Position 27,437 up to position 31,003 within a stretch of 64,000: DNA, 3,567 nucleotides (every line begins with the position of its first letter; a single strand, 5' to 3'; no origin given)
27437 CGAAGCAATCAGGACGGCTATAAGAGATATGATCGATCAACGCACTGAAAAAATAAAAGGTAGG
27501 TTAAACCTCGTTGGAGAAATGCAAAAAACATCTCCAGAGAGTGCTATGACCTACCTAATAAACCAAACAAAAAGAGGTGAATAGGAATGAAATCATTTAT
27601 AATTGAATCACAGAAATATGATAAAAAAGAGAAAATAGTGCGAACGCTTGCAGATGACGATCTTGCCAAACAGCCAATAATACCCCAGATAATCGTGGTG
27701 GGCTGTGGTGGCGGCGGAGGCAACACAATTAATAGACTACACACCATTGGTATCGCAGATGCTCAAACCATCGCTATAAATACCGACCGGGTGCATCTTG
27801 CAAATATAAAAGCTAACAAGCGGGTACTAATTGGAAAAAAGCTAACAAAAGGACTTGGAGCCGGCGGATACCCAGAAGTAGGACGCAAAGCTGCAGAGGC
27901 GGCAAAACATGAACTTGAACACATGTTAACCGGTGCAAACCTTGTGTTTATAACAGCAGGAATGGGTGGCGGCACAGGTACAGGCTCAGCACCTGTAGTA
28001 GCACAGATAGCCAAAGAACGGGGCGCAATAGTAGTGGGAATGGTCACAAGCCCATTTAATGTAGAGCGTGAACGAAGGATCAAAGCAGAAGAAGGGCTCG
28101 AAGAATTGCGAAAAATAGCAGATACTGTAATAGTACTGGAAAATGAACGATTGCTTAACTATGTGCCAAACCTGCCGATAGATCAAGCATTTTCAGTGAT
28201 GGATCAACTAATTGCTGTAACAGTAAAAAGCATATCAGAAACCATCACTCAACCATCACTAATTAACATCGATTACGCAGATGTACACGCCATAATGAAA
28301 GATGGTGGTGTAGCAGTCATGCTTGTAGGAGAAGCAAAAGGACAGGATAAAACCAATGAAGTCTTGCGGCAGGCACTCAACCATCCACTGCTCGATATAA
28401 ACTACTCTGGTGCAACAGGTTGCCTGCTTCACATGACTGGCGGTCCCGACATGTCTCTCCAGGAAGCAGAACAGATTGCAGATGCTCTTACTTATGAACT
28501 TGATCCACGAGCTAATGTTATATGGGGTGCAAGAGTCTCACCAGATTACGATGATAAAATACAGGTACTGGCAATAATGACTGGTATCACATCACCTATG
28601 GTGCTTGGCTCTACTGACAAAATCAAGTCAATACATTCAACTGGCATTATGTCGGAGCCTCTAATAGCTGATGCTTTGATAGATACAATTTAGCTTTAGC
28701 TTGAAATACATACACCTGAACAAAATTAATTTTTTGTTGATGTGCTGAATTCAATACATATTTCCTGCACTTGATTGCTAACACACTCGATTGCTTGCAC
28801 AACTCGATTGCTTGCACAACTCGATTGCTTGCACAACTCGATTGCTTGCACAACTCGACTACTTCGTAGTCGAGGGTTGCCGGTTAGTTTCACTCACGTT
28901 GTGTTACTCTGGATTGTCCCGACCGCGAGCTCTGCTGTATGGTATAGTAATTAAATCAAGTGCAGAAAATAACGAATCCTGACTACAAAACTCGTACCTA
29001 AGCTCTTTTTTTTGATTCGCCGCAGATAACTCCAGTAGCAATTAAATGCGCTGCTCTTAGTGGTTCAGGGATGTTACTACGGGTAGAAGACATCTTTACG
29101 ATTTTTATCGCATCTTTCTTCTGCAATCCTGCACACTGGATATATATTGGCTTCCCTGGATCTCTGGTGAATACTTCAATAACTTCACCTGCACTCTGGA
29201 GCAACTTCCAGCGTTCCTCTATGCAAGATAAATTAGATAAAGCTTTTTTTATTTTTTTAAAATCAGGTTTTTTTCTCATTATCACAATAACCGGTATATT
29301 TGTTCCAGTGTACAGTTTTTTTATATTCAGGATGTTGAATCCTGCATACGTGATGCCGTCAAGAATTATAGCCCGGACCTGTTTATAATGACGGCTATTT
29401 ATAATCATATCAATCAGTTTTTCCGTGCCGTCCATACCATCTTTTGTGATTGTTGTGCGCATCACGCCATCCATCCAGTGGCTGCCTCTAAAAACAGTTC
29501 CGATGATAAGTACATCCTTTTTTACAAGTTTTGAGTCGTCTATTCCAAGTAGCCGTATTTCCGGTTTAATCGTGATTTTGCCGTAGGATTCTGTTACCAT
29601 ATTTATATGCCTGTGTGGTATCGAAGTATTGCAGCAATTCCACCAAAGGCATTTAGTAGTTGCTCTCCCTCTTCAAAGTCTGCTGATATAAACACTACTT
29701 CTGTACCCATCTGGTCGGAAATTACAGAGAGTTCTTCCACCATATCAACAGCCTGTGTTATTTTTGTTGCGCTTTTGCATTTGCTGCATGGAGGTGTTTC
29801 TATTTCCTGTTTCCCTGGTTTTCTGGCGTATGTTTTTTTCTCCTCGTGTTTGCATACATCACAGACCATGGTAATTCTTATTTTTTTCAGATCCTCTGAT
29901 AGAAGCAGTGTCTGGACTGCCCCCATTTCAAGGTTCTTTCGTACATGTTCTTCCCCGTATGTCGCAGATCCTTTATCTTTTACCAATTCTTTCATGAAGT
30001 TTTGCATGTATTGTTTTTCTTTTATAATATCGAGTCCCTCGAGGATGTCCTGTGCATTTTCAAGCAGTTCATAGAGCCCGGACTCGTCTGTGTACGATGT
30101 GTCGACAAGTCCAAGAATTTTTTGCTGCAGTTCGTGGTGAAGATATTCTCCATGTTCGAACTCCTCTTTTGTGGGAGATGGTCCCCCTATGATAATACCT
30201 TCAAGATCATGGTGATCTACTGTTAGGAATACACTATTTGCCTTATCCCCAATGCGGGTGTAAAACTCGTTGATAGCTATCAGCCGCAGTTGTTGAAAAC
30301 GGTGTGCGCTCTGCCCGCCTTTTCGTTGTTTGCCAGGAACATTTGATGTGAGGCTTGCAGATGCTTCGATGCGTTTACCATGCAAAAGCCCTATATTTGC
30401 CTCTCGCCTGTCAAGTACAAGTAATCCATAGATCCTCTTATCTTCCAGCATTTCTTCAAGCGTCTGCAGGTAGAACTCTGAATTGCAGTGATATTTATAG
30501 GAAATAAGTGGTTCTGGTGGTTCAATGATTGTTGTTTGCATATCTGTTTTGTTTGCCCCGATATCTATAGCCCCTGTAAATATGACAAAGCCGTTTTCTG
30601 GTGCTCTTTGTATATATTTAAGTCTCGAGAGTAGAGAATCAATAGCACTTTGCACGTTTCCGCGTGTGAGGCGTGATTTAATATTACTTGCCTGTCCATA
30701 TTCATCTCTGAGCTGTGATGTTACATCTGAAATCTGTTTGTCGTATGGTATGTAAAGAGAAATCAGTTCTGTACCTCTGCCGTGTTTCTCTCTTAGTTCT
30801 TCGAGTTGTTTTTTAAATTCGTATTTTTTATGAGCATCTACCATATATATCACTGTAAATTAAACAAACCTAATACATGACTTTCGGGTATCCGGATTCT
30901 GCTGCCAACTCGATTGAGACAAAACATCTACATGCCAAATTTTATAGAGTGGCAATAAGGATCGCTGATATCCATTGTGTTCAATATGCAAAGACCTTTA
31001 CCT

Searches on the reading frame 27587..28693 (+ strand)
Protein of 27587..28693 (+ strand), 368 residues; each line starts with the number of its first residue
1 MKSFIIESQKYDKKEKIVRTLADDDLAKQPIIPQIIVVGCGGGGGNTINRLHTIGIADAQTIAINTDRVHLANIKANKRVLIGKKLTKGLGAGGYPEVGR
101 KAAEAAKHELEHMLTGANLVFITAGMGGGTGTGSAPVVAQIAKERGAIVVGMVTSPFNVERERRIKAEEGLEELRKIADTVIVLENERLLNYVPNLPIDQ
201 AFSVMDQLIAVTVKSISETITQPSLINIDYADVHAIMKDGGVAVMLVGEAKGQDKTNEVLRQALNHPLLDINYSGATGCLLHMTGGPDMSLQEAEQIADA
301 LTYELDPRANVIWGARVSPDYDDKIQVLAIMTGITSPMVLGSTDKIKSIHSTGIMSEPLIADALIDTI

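Call 3: search_protein_families(library=pfam, proteins=[window:27587-28693:+])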
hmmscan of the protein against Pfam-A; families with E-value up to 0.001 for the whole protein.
window:27587-28693:+ (368 aa): 2 families
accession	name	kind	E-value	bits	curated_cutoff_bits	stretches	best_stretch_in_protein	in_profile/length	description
PF00091.31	Tubulin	-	2.6e-46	158.7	33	1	34-192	1-188/190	Tubulin/FtsZ family, GTPase domain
PF12327.13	FtsZ_C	-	1.5e-33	115.4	27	1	241-334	1-94/95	FtsZ family, C-terminal domain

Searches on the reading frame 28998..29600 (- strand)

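Call 3: search_protein_families(library=pfam, proteins=[window:28998-29600:-])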
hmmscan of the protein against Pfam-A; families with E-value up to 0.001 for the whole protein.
window:28998-29600:- (200 aa): 1 family
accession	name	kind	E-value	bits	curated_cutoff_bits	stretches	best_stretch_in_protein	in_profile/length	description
PF01949.23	Endo_dU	-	3.1e-58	196.6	32.7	1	14-191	2-181/182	Endonuclease dU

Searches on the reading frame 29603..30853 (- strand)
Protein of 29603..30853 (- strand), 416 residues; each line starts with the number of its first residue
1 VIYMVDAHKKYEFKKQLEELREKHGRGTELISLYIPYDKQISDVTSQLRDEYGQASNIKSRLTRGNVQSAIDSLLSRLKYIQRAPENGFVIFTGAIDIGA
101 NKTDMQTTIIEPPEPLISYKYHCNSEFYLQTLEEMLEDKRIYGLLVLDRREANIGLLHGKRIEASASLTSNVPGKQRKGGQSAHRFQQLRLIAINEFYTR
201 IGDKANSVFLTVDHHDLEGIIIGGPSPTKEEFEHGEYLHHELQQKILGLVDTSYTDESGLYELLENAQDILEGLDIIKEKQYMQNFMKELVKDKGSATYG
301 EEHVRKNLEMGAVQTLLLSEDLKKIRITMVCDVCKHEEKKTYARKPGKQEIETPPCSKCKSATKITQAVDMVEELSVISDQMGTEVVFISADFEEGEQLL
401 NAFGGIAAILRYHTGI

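Call 3: search_protein_families(library=pfam, proteins=[window:29603-30853:-])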
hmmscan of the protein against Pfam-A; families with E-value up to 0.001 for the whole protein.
window:29603-30853:- (416 aa): 5 families
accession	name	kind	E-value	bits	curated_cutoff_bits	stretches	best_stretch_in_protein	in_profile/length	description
PF03464.20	eRF1_2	-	2.3e-43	148.1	27.1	1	142-272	2-132/133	eRF1 domain 2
PF03465.20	eRF1_3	-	3.3e-30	105.1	25.8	1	276-413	1-105/106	eRF1 domain 3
PF03463.20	eRF1_1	-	3.1e-24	85.8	23.8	1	14-136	1-123/123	eRF1 domain 1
PF18854.6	baeRF_family10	-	5.1e-10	40.2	27.1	1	128-250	2-123/143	Bacterial archaeo-eukaryotic release factor family 10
PF18859.6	acVLRF1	-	3.6e-08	34.1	27.1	1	145-261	5-118/130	Actinobacteria/chloroflexi VLRF1 release factor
